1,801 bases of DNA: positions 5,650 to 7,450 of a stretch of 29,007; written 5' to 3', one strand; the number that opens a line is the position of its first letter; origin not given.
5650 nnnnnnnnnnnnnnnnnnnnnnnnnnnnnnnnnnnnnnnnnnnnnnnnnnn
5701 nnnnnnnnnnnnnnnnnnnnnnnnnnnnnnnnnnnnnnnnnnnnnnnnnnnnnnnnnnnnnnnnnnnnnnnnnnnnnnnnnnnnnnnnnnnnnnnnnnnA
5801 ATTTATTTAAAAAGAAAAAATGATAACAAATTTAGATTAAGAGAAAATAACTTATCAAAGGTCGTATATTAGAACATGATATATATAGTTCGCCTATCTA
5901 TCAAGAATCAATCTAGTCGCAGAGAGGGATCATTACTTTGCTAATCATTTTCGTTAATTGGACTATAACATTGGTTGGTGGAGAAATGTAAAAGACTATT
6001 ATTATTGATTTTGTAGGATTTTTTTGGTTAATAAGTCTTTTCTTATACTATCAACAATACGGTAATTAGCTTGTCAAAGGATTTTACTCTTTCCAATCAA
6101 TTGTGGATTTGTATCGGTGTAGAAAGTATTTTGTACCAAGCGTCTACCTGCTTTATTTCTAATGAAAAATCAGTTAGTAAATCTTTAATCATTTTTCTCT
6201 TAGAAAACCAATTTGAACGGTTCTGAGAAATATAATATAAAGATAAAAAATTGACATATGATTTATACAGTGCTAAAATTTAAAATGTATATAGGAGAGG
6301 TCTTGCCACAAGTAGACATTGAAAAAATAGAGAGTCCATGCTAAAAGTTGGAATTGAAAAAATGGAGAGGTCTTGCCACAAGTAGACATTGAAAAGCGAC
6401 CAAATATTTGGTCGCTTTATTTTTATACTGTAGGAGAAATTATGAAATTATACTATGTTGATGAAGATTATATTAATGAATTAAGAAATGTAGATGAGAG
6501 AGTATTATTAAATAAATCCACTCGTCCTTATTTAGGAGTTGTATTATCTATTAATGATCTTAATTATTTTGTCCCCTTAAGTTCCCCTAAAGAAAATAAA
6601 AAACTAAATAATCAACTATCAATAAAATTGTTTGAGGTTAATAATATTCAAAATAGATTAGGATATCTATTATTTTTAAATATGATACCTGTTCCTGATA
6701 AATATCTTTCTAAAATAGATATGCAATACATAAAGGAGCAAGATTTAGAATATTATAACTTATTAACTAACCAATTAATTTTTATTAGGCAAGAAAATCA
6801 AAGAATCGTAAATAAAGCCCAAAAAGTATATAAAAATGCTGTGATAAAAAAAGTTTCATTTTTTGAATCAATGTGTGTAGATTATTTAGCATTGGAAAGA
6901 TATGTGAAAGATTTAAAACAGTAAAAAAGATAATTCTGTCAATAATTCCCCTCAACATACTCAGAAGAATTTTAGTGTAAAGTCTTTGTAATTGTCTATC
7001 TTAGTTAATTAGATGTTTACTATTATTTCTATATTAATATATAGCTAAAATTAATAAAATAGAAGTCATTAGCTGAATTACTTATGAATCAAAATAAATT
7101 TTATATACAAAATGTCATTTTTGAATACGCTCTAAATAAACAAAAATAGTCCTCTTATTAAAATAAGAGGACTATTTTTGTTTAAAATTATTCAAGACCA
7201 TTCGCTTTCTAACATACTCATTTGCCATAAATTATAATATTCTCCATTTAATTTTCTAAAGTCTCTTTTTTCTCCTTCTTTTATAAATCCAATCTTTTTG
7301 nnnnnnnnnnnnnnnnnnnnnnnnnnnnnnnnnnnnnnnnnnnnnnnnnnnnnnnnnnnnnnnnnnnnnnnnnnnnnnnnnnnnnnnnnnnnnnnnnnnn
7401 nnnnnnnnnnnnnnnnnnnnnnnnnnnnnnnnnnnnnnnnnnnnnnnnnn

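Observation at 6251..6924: Complete type III toxin-antitoxin / abortive-infection locus of the AbiQ/ToxN family: promoter, 2.9 copies of a 35-nt RNA repeat, attenuator hairpin, endoribonuclease gene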

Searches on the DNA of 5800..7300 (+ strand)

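Call 8: search_dna_similar(query=window:6200-6960:+, collection=plasmids, mode=near, max_rows=30)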
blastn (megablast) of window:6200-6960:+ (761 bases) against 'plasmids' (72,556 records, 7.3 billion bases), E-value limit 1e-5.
Records with a match: 38; places in all: 75; records where one place covers at least 80% of the query: 37.
Best place of each record, by identity: >=99% 38.
By first word of the organism name: Staphylococcus 38.
By predicted mobility (MOB-suite, as given by PLSDB): non-mobilizable 21; mobilizable 17.
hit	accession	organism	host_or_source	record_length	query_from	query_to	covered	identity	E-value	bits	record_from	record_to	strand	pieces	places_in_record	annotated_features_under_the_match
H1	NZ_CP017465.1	Staphylococcus pasteuri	cell culture,Korean fermented food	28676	1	761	100%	100.0%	0e+0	1406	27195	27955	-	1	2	type III toxin-antitoxin system ToxN/AbiQ family toxin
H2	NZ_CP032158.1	Staphylococcus warneri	cell culture,Laboratory contaminant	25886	1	761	100%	100.0%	0e+0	1406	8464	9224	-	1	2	type III toxin-antitoxin system ToxN/AbiQ family toxin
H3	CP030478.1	Staphylococcus aureus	Homo sapiens,blood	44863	1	761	100%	100.0%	0e+0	1406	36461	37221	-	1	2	type III toxin-antitoxin system ToxN/AbiQ family toxin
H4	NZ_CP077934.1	Staphylococcus aureus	Homo sapiens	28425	1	761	100%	100.0%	0e+0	1406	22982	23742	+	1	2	type III toxin-antitoxin system ToxN/AbiQ family toxin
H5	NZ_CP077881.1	Staphylococcus aureus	Homo sapiens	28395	1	761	100%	100.0%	0e+0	1406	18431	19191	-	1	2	type III toxin-antitoxin system ToxN/AbiQ family toxin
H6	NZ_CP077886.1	Staphylococcus aureus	Homo sapiens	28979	1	761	100%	100.0%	0e+0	1406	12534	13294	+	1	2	type III toxin-antitoxin system ToxN/AbiQ family toxin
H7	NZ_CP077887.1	Staphylococcus aureus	Homo sapiens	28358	1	761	100%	100.0%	0e+0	1406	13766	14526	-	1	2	type III toxin-antitoxin system ToxN/AbiQ family toxin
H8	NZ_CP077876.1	Staphylococcus aureus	Homo sapiens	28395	1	761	100%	100.0%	0e+0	1406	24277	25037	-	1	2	type III toxin-antitoxin system ToxN/AbiQ family toxin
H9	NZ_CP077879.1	Staphylococcus aureus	Homo sapiens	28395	1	761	100%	100.0%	0e+0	1406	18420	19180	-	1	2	type III toxin-antitoxin system ToxN/AbiQ family toxin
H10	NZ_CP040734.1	Staphylococcus hominis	Homo sapiens,bacterial colony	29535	1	761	100%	100.0%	0e+0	1406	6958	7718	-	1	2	type III toxin-antitoxin system ToxN/AbiQ family toxin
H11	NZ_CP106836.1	Staphylococcus epidermidis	Homo sapiens,skin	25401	1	761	100%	100.0%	0e+0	1406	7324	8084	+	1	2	type III toxin-antitoxin system ToxN/AbiQ family toxin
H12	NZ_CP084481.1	Staphylococcus lugdunensis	Homo sapiens,pure culture,BALF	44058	1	761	100%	100.0%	0e+0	1406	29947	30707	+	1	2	type III toxin-antitoxin system ToxN/AbiQ family toxin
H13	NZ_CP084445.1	Staphylococcus lugdunensis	Homo sapiens,pure culture,postoperative ...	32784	1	761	100%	100.0%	0e+0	1406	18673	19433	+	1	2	type III toxin-antitoxin system ToxN/AbiQ family toxin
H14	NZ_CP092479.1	Staphylococcus haemolyticus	Homo sapiens,Chang-Gung Memorial ...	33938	1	761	100%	100.0%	0e+0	1406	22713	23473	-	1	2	type III toxin-antitoxin system ToxN/AbiQ family toxin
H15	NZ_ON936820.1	Staphylococcus aureus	-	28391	1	761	100%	100.0%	0e+0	1406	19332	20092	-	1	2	type III toxin-antitoxin system ToxN/AbiQ family toxin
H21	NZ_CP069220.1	Staphylococcus epidermidis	sofa,bacteria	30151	1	761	100%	100.0%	0e+0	1406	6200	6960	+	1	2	type III toxin-antitoxin system ToxN/AbiQ family toxin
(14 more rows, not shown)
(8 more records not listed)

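Call 9: search_rna_families(source=window, start=5800, end=7300, threshold=evalue, max_evalue=10, show_alignments=3)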
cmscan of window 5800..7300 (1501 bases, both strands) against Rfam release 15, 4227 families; matches with E-value up to 10: 22.
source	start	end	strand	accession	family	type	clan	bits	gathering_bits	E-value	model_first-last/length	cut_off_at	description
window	7133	7184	-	RF04344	Plastid-psbA-3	Cis-reg;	CL00153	45.3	48.4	5.7e-07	1-57/57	no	Plastid-psbA-3 3UTR RNA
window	7137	7188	+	RF04344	Plastid-psbA-3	Cis-reg;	CL00153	41.3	48.4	5.8e-06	1-57/57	no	Plastid-psbA-3 3UTR RNA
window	6362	6425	+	RF02063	STnc350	Gene; sRNA;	-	23.6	60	0.13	1-68/68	no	Salmonella enterica sRNA STnc350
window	7139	7182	-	RF03306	mir-3923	Gene; miRNA;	-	23.3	94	0.19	1-83/83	no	mir-3923 microRNA precursor family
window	7107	7175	+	RF02844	RefA9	Gene; antisense;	-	22.8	49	1.1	1-64/64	no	Enterococcus sRNA A9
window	7138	7182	+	RF04197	mir-9457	Gene; miRNA;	-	22.5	90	0.17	1-68/68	no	mir-9457 microRNA precursor family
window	7139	7183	-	RF04197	mir-9457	Gene; miRNA;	-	22.4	90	0.18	1-68/68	no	mir-9457 microRNA precursor family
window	7140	7208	-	RF00515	PyrR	Cis-reg;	-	22.4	54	2.5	1-115/115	no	PyrR binding site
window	7140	7252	-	RF04182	GibS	Gene; sRNA;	-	22.3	115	2.4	31-142/142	no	GibS sRNA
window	7133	7191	-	RF00697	mir-186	Gene; miRNA;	-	22.2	70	0.26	1-82/82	no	mir-186 microRNA precursor family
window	7140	7179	-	RF03416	mir-7383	Gene; miRNA;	-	21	88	0.23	1-59/59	no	mir-7383 microRNA precursor family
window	6258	6424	+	RF04182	GibS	Gene; sRNA;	-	20.1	115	5.9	1-142/142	no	GibS sRNA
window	7137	7185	-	RF04208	MIR8742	Gene; miRNA;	-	19.4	130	0.54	1-131/131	no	MIR8742 microRNA precursor family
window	6836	6893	+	RF00049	SNORD36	Gene; snRNA; snoRNA; CD-box;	CL00051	19.2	30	6.7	1-77/77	no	Small nucleolar RNA SNORD36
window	7134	7190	+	RF01742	lactis-plasmid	Gene; sRNA;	-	18.6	70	7.2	1-106/106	no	lactis-plasmid RNA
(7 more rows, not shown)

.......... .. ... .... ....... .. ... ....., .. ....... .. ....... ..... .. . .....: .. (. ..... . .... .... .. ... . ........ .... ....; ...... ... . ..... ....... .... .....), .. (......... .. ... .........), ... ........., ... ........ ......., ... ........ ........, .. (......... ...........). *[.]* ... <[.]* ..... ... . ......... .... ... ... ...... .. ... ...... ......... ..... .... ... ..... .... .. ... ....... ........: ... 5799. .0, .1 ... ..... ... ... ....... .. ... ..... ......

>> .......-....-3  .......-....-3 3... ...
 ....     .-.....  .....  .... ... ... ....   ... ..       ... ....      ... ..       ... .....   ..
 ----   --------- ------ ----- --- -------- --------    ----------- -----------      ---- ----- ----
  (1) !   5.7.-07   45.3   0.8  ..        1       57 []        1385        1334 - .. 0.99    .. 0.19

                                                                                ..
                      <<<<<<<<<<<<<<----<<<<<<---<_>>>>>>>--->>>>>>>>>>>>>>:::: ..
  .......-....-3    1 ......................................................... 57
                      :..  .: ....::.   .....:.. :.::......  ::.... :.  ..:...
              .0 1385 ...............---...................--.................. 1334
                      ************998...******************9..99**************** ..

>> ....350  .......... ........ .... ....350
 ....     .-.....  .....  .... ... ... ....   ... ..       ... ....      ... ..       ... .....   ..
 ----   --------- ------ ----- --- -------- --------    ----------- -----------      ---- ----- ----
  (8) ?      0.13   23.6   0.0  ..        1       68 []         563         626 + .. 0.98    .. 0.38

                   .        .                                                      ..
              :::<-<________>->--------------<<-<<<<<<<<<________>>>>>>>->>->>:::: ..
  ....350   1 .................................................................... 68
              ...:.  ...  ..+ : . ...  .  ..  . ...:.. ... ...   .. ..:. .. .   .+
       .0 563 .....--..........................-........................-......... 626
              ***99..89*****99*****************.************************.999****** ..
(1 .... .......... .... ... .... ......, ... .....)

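Call 11: get_annotated_region(hit=H21, flank=6500)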
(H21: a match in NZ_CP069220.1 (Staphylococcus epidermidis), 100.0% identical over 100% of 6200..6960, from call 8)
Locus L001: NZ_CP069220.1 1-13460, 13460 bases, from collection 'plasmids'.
description: Staphylococcus epidermidis strain Z0118SE0272 plasmid unnamed1, complete sequence
organism: Staphylococcus epidermidis (NCBI taxid 1282)
taxonomy: Bacteria; Bacillota; Bacilli; Bacillales; Staphylococcaceae; Staphylococcus; Staphylococcus epidermidis
host: -; source: sofa,bacteria; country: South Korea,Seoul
typing (MOB-suite, as given by PLSDB): mobilizable; replicon rep_cluster_1018,rep_cluster_2120; relaxase MOBV
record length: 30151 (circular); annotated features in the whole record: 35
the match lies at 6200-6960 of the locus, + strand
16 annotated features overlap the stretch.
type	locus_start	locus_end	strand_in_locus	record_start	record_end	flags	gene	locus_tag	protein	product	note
CDS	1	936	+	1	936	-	-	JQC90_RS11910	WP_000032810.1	replication initiator protein A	-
CDS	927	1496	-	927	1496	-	-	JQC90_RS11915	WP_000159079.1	replication protein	-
CDS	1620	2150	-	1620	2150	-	-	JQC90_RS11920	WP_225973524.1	hypothetical protein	-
CDS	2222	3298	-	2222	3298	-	-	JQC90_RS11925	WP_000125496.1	hypothetical protein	-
CDS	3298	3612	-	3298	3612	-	-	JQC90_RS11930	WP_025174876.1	hypothetical protein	-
CDS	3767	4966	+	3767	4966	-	-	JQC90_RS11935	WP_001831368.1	hypothetical protein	-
CDS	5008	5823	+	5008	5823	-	-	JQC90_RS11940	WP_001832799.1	hypothetical protein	-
CDS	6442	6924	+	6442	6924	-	-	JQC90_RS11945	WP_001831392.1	type III toxin-antitoxin system ToxN/AbiQ family toxin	-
CDS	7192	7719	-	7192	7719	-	-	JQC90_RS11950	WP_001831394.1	GNAT family protein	-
CDS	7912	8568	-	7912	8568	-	-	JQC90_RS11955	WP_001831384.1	hypothetical protein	-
CDS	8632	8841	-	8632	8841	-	copZ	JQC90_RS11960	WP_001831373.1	copper chaperone CopZ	-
CDS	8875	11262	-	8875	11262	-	-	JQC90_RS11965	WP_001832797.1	heavy metal translocating P-type ATPase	GO:0006812 - monoatomic cation transport [Evidence IEA]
CDS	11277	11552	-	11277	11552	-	-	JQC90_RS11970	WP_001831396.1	metal-sensing transcriptional repressor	GO:0006355 - regulation of DNA-templated transcription [Evidence IEA]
CDS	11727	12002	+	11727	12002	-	-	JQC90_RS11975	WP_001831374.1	glutaredoxin family protein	-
CDS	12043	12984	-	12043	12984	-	-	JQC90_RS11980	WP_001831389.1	cation diffusion facilitator family transporter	-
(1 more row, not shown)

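Call 45: get_annotated_region(hit=H15, flank=1500)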
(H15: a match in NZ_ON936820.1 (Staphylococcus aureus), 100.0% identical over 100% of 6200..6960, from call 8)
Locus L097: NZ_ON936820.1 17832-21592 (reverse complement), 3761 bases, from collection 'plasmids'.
description: Staphylococcus aureus strain D4-19 plasmid pD4-19, complete sequence
organism: Staphylococcus aureus (NCBI taxid 1280)
taxonomy: Bacteria; Bacillota; Bacilli; Bacillales; Staphylococcaceae; Staphylococcus; Staphylococcus aureus
host: -; source: -; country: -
typing (MOB-suite, as given by PLSDB): non-mobilizable; replicon rep_cluster_2341,rep_cluster_418
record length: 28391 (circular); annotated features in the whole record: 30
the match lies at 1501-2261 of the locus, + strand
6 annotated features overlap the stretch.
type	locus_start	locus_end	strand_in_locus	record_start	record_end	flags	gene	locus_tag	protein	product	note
CDS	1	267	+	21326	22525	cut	-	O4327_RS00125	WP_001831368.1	hypothetical protein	-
CDS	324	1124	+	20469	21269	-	-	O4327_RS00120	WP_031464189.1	hypothetical protein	-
CDS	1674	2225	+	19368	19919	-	-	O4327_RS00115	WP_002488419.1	type III toxin-antitoxin system ToxN/AbiQ family toxin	-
CDS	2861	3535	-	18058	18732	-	-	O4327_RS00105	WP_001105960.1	IS6 family transposase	-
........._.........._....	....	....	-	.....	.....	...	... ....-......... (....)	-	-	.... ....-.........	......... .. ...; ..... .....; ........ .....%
predicted_resistance_gene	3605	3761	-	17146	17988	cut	blaZ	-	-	penicillin-hydrolyzing class A beta-lactamase BlaZ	predicted by amrfinderplus; class BETA-LACTAM; identity 100.0%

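Call 46: search_dna_similar(query=window:6240-6445:+, collection=phages, mode=distant, max_evalue=1, max_rows=20)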
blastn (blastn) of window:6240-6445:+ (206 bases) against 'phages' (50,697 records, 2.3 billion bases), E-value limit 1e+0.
Records with a match: 21; places in all: 21; records where one place covers at least 80% of the query: 0.
Best place of each record, by identity: >=99% 16; 80-90% 5.
By first word of the organism name: Campylobacter 15; Bacillus 3; Escherichia 3.
By host as written in the record: Campylobacter jejuni 5; - 4; Campylobacter sp. 4; Bacillus subtilis BEST7003 2; Escherichia coli 2; Bacillus sp. 1; Escherichia coli M719-6WT 1; Campylobacter coli 99-2 1; and 1 more.
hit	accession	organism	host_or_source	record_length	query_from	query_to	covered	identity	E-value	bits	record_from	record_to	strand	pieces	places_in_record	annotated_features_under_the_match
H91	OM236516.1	Bacillus phage FADO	Bacillus subtilis BEST7003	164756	55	156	33%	90.0%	4e-3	94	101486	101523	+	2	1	none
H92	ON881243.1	Bacillus phage PK-3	Bacillus sp.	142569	55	156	33%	90.0%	4e-3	94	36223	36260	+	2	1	none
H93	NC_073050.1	Bacillus phage FADO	Bacillus subtilis BEST7003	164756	55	156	33%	90.0%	4e-3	94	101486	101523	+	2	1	none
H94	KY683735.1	Escherichia phage ECD7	Escherichia coli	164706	170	204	17%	86.1%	7e-1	40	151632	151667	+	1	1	none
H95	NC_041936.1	Escherichia phage ECD7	Escherichia coli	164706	170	204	17%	86.1%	7e-1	40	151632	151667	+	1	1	none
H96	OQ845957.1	Escherichia phage pEC-M719-6WT.1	Escherichia coli M719-6WT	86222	19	40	11%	100.0%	2e-1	41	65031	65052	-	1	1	hypothetical protein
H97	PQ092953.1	Campylobacter phage CC_R7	Campylobacter coli 99-2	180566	105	125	10%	100.0%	7e-1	39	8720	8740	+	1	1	DNA primase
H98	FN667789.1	Campylobacter phage CPt10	-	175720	105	125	10%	100.0%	7e-1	39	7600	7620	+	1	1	Putative DNA primase subunit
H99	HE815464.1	Campylobacter phage CP21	Campylobacter sp.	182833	105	125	10%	100.0%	7e-1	39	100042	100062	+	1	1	CP21_135: putative primase (T4 gp61-like)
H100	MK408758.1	Campylobacter phage CP20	Campylobacter jejuni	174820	105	125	10%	100.0%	7e-1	39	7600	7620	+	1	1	hypothetical protein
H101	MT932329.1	Campylobacter phage F379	Campylobacter jejuni RM1221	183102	105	125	10%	100.0%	7e-1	39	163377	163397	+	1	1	putative DNA primase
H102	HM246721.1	Campylobacter phage vB_CcoM-IBB_35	-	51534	105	125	10%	100.0%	7e-1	39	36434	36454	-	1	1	gp61 primase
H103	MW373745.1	Campylobacter phage CJLB-13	Campylobacter jejuni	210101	105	125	10%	100.0%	7e-1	39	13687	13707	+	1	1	record has no annotation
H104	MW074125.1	Campylobacter phage CJLB-12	Campylobacter jejuni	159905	105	125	10%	100.0%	7e-1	39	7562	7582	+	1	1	hypothetical protein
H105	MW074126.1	Campylobacter phage CJLB-14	Campylobacter jejuni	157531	105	125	10%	100.0%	7e-1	39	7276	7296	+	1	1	hypothetical protein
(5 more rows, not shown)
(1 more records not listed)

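Call 48: get_annotated_region(hit=H91, flank=1500)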
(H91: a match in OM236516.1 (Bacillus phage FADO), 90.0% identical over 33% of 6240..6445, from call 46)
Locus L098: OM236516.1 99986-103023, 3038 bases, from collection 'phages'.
description: Bacillus phage FADO, complete genome.
organism: Bacillus phage FADO (NCBI taxid 2917160)
taxonomy: Viruses; Duplodnaviria; Heunggongvirae; Uroviricota; Caudoviricetes
host: Bacillus subtilis BEST7003; source: soil; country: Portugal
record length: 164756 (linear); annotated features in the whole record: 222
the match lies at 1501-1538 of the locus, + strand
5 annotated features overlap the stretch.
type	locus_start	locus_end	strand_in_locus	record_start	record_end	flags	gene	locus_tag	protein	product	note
CDS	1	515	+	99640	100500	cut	-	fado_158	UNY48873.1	hypothetical protein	-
CDS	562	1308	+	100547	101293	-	-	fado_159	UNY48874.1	hypothetical protein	-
CDS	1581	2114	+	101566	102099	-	-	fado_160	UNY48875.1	hypothetical protein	-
CDS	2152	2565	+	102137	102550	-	-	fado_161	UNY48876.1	hypothetical protein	-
CDS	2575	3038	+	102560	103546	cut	-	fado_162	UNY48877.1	integrase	-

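Call 85: build_rna_model(alignment_id=A2, structure=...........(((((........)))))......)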
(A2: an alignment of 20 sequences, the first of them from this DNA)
Model R1 built from alignment A2 (20 sequences, 35 columns); structure: as given.
model positions 35; base pairs 5; branch points 0; effective number of sequences 20; information 1.361 bits per position. Calibrated on 0.2 Mb of random sequence (short: E-values are rough).
structure used (alignment columns):
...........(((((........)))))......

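Call 86: search_with_rna_model(model_id=R1, source=window, filters=off, max_evalue=10)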
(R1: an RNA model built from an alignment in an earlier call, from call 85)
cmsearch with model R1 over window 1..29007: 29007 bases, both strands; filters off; matches with E-value up to 10: 27.
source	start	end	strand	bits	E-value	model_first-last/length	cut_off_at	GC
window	6359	6393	+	55.7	9.9e-11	1-35/35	no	0.4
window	6324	6358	+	55.1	1.3e-10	1-35/35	no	0.31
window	6289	6323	+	52.7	4.5e-10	1-35/35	no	0.4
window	7247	7271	-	13.9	0.15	1-35/35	no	0.16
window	23681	23699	+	10.9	0.72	1-35/35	no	0.37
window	8245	8258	-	9.4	1.6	1-35/35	no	0.21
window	4726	4759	+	9.4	1.6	1-35/35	no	0.15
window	7789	7827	-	9.3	1.6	1-35/35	no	0.23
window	17927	17958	+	9.3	1.6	1-35/35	no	0.16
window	15466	15488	+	9.1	1.8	1-35/35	no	0.26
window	9808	9827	-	8.7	2.2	1-35/35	no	0.4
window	15759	15780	-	8.3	2.7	1-35/35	no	0.27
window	19004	19024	+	8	3.1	1-35/35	no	0.24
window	21754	21776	-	7.9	3.4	1-35/35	no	0.22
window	18088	18107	+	7.7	3.6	1-35/35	no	0.35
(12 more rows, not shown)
